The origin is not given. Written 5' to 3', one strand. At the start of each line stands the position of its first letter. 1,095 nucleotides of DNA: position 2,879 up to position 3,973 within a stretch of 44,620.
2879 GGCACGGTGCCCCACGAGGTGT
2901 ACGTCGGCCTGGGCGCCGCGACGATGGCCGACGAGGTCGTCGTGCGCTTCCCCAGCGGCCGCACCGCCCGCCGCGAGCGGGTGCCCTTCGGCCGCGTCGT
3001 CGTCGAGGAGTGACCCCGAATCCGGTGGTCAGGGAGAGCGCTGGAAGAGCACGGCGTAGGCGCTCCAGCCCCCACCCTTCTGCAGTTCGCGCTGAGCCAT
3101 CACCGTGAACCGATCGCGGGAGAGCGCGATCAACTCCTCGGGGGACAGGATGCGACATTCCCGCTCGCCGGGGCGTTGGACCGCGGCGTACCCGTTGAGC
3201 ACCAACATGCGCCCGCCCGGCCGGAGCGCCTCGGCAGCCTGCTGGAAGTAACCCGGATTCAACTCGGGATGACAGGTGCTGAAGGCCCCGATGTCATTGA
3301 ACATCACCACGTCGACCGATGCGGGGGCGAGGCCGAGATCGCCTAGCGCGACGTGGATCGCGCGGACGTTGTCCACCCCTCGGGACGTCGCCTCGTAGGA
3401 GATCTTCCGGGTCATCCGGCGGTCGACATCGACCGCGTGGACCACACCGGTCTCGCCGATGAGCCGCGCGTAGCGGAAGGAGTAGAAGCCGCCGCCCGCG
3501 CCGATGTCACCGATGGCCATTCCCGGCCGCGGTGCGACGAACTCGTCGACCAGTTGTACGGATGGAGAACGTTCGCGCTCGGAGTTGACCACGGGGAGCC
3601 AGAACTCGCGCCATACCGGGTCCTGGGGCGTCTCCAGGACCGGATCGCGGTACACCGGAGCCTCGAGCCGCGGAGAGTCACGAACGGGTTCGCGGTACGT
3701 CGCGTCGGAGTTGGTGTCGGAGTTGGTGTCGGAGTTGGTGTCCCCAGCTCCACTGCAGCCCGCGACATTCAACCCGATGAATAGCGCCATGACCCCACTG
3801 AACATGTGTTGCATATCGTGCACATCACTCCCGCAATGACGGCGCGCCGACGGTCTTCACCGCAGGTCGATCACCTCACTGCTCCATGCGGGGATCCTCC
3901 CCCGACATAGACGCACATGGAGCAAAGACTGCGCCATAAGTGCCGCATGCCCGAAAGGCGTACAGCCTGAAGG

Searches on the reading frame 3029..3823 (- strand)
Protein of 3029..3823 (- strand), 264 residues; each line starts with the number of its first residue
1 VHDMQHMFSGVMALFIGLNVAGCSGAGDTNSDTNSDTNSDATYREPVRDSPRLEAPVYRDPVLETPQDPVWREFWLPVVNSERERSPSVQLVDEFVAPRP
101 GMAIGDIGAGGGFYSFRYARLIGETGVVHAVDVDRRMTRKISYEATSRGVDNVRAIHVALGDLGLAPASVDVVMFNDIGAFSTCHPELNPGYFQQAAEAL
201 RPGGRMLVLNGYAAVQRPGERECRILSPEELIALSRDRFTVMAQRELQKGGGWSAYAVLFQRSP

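Call 10: search_protein_families(library=pfam, proteins=[window:3029-3823:-], max_evalue=0.01)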
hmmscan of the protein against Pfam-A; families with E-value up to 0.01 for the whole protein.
window:3029-3823:- (264 aa): 7 families
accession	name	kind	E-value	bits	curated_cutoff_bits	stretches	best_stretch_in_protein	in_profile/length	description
PF13847.12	Methyltransf_31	-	7.5e-12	45.6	27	1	100-212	3-113/145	Methyltransferase domain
PF13649.12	Methyltransf_25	-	1.7e-10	41.9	27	1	106-204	3-97/97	Methyltransferase domain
PF08241.18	Methyltransf_11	-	3.1e-07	31.4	21.2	1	106-207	2-94/95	Methyltransferase domain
PF08242.18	Methyltransf_12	-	5.1e-06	27.6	30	1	106-205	2-97/98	Methyltransferase domain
PF01209.24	Ubie_methyltran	-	8.4e-05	22.5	20.1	1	92-210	39-153/233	ubiE/COQ5 methyltransferase family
PF01135.25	PCMT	-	0.00013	22.2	20.3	1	93-208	66-171/210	Protein-L-isoaspartate(D-aspartate) O-methyltransferase (PCMT)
PF05175.20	MTS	-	0.00041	20.5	23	1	100-209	31-139/170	Methyltransferase small domain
